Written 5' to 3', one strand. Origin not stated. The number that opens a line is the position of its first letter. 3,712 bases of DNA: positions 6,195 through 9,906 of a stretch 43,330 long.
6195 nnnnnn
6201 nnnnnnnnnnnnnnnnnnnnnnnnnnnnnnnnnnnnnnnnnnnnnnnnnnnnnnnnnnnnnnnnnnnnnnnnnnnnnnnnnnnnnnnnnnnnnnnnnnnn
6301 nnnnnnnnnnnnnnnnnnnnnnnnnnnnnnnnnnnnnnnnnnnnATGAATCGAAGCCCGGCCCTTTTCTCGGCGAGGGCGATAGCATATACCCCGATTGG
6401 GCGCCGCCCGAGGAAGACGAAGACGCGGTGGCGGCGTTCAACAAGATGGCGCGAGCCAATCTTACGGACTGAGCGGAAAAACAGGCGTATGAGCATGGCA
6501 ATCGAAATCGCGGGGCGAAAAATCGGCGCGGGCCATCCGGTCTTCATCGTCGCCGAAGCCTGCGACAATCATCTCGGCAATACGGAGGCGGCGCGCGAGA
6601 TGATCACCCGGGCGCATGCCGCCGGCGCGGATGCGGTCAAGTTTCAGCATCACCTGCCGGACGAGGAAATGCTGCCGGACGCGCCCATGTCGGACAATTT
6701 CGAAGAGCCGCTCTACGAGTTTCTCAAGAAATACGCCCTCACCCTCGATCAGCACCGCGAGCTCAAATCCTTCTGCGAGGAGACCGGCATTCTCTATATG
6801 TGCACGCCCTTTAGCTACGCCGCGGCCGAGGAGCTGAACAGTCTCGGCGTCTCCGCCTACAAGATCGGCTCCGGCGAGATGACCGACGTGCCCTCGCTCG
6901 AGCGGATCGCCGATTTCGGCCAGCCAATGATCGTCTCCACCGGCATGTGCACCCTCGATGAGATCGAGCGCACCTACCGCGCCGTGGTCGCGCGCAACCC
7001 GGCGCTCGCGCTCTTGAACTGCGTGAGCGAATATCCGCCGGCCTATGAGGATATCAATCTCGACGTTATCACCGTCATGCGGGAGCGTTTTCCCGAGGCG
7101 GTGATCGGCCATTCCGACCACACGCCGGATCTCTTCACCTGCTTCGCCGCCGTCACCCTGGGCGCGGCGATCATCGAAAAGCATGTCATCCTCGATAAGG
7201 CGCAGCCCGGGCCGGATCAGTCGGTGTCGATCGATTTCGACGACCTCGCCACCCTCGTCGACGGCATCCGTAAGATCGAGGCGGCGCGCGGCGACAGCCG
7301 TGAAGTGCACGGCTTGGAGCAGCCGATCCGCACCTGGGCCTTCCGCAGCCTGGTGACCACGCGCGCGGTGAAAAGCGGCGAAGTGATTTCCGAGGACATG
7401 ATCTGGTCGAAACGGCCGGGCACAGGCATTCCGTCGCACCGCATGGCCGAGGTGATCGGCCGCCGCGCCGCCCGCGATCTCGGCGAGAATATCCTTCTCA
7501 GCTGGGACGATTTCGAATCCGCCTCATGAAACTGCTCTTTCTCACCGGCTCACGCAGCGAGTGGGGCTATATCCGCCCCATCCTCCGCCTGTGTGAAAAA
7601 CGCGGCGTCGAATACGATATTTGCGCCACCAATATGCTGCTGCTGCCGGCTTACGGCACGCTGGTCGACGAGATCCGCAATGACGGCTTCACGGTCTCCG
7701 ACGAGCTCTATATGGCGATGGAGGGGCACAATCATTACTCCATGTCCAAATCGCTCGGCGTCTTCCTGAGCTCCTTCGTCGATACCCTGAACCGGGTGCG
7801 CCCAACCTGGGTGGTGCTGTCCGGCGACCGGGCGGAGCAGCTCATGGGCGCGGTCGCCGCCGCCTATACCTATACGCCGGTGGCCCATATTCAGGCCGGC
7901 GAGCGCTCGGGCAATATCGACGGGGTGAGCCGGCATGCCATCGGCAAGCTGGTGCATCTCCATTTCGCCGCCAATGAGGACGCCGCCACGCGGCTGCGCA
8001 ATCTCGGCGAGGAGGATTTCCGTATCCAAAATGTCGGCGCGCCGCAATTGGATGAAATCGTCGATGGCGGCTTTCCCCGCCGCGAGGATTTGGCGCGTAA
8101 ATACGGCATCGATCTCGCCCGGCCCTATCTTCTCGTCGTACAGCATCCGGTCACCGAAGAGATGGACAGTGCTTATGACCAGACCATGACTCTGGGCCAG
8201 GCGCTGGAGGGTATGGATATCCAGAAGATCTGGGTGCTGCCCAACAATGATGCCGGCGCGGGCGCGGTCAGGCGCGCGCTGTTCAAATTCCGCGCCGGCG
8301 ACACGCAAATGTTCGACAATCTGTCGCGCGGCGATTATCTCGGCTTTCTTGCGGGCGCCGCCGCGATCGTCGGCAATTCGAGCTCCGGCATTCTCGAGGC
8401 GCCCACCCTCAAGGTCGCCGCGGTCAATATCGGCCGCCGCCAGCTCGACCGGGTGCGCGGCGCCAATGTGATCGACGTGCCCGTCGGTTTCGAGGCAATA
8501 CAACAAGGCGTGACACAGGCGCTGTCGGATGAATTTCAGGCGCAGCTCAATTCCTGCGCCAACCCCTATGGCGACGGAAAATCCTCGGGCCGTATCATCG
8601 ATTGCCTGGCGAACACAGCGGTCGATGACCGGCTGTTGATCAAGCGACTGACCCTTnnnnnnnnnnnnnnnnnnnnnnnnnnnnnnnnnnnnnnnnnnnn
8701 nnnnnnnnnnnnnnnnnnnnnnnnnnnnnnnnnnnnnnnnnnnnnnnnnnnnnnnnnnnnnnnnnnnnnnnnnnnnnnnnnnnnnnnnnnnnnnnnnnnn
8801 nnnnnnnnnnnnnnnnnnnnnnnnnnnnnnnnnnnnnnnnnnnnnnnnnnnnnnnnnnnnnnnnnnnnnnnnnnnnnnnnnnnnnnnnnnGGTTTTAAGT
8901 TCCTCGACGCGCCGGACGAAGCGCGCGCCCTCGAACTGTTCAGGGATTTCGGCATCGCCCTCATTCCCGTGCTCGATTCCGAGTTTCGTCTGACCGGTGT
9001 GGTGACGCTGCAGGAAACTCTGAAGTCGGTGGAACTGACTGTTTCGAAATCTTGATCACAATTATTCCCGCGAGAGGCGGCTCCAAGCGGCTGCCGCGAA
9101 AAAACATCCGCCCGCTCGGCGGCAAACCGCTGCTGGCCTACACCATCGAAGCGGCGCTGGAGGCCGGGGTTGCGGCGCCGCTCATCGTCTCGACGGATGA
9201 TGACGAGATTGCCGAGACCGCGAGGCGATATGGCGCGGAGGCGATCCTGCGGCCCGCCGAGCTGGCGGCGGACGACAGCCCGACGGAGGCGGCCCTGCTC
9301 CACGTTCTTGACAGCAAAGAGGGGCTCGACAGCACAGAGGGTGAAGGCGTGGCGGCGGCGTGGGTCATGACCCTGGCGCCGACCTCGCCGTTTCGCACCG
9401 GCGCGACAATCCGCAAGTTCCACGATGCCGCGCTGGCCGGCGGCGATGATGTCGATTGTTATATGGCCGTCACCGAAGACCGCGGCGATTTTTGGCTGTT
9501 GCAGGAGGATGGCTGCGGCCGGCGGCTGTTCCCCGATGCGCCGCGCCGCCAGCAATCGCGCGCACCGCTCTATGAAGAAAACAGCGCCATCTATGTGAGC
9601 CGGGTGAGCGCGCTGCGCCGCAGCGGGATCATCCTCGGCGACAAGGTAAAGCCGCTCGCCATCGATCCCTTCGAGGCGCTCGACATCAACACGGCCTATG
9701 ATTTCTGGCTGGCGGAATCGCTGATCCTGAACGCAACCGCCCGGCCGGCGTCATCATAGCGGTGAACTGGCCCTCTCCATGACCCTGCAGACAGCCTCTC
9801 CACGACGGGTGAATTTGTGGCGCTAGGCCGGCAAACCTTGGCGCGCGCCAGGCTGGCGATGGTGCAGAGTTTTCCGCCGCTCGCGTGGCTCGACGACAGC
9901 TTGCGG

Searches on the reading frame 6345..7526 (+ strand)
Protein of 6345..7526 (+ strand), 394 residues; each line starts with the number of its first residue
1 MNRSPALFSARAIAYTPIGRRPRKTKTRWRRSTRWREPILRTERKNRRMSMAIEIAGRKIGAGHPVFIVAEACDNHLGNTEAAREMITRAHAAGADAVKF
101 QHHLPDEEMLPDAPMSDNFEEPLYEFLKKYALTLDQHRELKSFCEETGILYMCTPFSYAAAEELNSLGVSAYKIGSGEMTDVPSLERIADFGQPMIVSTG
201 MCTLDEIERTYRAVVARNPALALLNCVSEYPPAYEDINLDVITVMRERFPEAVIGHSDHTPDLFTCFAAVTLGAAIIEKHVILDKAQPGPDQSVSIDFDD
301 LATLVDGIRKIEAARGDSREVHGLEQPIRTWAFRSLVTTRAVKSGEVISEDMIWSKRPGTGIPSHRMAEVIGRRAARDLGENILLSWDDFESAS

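Call 30: search_protein_families(library=pfam, proteins=[window:6345-7526:+], max_evalue=0.0001)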
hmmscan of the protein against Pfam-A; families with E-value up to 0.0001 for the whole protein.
window:6345-7526:+ (394 aa): 2 families
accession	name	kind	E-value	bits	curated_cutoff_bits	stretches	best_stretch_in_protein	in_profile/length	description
PF03102.20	NeuB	-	1.5e-74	251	22.1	1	86-318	1-239/241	NeuB family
PF08666.17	SAF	-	7.8e-11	42.8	21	1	334-391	2-63/63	SAF domain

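Call 40: search_protein_families(library=ncbifam, proteins=[window:6345-7526:+], max_evalue=0.00001)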
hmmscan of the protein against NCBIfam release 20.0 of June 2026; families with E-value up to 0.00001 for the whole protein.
window:6345-7526:+ (394 aa): 2 families
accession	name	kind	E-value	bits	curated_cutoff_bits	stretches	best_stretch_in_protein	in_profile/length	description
TIGR03569.1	NeuB_NnaB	equivalog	2.3e-95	319.4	399.65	1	66-382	1-326/329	N-acetylneuraminate synthase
TIGR03586.1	PseI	equivalog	9.9e-71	238.6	340.25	1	66-380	2-322/327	pseudaminic acid synthase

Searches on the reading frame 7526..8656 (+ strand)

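Call 72: search_protein_families(library=ncbifam, proteins=[window:7526-8656:+], max_evalue=1e-8)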
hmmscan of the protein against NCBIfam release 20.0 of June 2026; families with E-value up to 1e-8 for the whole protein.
window:7526-8656:+ (377 aa): 2 families
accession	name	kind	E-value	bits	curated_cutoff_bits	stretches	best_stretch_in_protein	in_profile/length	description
TIGR03568.1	NeuC_NnaA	equivalog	2.8e-103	345.6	235.9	1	2-361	2-365/365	UDP-N-acetylglucosamine 2-epimerase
TIGR00236.1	wecB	equivalog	3.7e-20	72.4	210.15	1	1-363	1-364/366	non-hydrolyzing UDP-N-acetylglucosamine 2-epimerase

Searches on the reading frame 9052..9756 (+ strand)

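Call 40: search_protein_families(library=ncbifam, proteins=[window:9052-9756:+], max_evalue=0.00001)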
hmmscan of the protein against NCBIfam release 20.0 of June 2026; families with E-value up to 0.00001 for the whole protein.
window:9052-9756:+ (235 aa): 6 families
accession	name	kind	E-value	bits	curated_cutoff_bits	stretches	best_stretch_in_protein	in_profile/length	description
TIGR03584.1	PseF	equivalog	1.1e-36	126.5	205.7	1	2-223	1-218/222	pseudaminic acid cytidylyltransferase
NF003952.0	PRK05450.1-5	subfamily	8.9e-14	51.2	193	1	2-69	4-71/250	3-deoxy-manno-octulosonate cytidylyltransferase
NF009905.0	PRK13368.1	subfamily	1.8e-12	47.1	255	1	2-66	4-68/243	3-deoxy-manno-octulosonate cytidylyltransferase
NF003950.0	PRK05450.1-3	subfamily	8.5e-12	44.9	234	1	2-72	4-74/248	3-deoxy-manno-octulosonate cytidylyltransferase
NF003948.0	PRK05450.1-1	equivalog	2.1e-10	40.3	281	1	2-81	7-85/248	3-deoxy-manno-octulosonate cytidylyltransferase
TIGR00466.1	kdsB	equivalog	3.5e-10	39.7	155.2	1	2-70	4-71/241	3-deoxy-manno-octulosonate cytidylyltransferase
